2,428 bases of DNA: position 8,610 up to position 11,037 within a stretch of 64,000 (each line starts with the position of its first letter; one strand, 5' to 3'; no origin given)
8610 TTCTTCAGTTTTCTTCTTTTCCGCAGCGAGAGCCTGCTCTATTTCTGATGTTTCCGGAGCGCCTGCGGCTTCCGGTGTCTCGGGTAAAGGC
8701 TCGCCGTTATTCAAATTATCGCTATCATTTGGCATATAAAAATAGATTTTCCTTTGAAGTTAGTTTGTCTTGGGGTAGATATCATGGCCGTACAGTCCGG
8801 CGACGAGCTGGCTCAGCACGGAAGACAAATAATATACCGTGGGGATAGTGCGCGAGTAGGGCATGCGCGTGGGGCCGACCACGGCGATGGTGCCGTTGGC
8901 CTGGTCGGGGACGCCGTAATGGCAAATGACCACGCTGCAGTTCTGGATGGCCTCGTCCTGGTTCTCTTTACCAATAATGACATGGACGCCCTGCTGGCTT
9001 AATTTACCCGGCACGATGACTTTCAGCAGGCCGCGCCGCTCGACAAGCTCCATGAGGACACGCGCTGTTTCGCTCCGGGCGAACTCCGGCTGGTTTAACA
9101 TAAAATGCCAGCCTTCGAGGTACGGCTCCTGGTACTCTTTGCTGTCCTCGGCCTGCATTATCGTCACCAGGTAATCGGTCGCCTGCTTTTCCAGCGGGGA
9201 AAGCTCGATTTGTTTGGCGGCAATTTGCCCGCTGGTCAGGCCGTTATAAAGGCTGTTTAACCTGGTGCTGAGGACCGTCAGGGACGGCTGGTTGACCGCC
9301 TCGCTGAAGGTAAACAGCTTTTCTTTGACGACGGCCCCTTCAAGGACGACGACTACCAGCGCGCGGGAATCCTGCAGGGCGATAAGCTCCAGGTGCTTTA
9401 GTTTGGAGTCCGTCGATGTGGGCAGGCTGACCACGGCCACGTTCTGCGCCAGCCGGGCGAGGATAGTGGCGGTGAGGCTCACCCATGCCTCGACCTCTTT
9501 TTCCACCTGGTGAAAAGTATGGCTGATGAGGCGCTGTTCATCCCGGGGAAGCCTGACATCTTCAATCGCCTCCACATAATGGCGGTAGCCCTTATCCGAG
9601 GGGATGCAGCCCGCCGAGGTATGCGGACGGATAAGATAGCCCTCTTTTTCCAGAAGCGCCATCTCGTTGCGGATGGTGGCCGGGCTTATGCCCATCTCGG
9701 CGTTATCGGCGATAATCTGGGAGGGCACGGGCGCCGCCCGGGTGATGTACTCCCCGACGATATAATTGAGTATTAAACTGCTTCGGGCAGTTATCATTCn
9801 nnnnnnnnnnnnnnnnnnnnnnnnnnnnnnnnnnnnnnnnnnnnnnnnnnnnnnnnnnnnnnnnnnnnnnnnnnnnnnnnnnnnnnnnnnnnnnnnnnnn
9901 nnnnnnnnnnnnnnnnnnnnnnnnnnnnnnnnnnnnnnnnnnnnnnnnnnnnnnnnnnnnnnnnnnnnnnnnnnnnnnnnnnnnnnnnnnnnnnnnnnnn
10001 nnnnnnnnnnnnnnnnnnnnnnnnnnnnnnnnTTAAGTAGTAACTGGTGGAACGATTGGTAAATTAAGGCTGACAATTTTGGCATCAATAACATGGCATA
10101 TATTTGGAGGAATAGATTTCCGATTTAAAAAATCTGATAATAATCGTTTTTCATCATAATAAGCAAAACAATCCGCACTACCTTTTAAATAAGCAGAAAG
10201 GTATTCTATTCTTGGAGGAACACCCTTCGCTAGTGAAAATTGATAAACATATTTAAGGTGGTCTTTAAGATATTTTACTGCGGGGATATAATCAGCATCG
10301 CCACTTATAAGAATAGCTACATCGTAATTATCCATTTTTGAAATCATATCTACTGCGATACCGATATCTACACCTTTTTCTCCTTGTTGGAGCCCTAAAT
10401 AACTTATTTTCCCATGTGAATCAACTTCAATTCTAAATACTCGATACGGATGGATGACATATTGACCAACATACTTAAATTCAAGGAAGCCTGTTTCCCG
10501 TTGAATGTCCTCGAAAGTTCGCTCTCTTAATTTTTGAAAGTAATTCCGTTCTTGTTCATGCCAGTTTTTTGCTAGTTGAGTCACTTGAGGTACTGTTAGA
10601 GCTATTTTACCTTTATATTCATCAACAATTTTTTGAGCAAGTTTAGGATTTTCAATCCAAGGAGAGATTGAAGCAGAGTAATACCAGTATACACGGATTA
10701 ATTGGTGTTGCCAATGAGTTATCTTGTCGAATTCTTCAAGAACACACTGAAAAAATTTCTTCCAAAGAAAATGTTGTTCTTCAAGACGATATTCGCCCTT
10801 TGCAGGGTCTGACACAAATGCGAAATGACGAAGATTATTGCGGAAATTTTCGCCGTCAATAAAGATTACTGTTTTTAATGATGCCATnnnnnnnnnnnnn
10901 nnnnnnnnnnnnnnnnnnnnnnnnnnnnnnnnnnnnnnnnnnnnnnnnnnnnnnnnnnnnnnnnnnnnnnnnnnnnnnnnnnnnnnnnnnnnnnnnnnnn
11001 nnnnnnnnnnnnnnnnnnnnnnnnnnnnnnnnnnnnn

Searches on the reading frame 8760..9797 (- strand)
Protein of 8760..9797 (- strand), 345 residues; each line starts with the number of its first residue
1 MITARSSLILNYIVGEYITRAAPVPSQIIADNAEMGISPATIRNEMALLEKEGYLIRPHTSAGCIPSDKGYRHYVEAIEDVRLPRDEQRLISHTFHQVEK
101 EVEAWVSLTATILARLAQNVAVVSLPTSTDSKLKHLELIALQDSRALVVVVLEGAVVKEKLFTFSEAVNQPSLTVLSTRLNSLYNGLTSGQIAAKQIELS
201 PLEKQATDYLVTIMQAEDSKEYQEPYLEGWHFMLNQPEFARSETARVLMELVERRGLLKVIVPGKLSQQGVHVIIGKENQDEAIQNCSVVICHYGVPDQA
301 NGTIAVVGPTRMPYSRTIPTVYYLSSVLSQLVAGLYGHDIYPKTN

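Call 69: find_homologous_proteins(query=window:8760-9797:-, max_evalue=1e-20)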
Query window:8760-9797:- (345 aa): 3490 proteins with E <= 1e-20 among 8000 candidates; the best 120 are listed.
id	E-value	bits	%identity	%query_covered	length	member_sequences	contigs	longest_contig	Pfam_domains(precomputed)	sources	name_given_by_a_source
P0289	8.7e-222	753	100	100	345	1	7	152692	PF01628.28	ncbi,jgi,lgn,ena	jgi:heat-inducible transcriptional repressor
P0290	6.8e-209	710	95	100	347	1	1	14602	PF01628.28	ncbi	-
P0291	5.5e-207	704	100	93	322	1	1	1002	PF01628.28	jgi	jgi:heat-inducible transcriptional repressor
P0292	6.1e-205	697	94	99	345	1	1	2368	PF01628.28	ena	-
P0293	1.0e-203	693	92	100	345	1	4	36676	PF01628.28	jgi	jgi:heat-inducible transcriptional repressor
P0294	1.4e-203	693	93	99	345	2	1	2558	PF01628.28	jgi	jgi:heat-inducible transcriptional repressor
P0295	1.2e-200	683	90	99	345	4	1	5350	PF01628.28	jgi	jgi:heat-inducible transcriptional repressor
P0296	2.2e-200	682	91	99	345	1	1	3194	PF01628.28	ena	-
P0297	4.0e-200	682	89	99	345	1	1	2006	PF01628.28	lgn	-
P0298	1.7e-198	676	91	99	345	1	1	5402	PF01628.28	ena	-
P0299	1.8e-198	676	91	99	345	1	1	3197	PF01628.28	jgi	-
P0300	7.9e-198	674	90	99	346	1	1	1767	PF01628.28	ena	-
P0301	9.5e-198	674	89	99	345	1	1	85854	PF01628.28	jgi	jgi:heat-inducible transcriptional repressor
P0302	2.4e-193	659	97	92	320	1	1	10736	PF01628.28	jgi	jgi:heat-inducible transcriptional repressor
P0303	6.3e-193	658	87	99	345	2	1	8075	PF01628.28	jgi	jgi:heat-inducible transcriptional repressor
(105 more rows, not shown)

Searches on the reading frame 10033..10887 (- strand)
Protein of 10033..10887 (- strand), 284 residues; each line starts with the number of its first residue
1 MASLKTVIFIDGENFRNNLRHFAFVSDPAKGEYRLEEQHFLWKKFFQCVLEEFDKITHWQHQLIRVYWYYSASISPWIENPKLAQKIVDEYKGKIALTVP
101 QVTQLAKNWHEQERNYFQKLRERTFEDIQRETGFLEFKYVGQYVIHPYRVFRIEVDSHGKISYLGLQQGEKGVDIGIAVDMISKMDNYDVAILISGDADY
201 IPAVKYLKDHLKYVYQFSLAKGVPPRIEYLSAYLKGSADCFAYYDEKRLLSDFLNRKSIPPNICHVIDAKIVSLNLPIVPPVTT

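Call 67: search_protein_families(library=pfam, proteins=[window:10033-10887:-], max_evalue=0.001)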
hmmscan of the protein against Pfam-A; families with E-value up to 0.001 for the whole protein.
window:10033-10887:- (284 aa): 1 family
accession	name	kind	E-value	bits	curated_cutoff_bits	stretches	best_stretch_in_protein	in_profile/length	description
PF01936.24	NYN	-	9.1e-13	49.4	24.2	1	157-219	71-125/145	NYN domain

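Call 74: search_protein_families(library=padloc, proteins=[window:10033-10887:-], max_evalue=0.001)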
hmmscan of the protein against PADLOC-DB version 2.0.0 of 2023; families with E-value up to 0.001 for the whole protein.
window:10033-10887:- (284 aa): 2 families
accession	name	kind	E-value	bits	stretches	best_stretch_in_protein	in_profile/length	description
PDLC04163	HEC-09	-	1e-08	33.1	1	125-249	58-179/203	-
PDLC01154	NYN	-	6.6e-07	27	1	172-208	230-266/310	"LabA-like protein, NYN family nuclease"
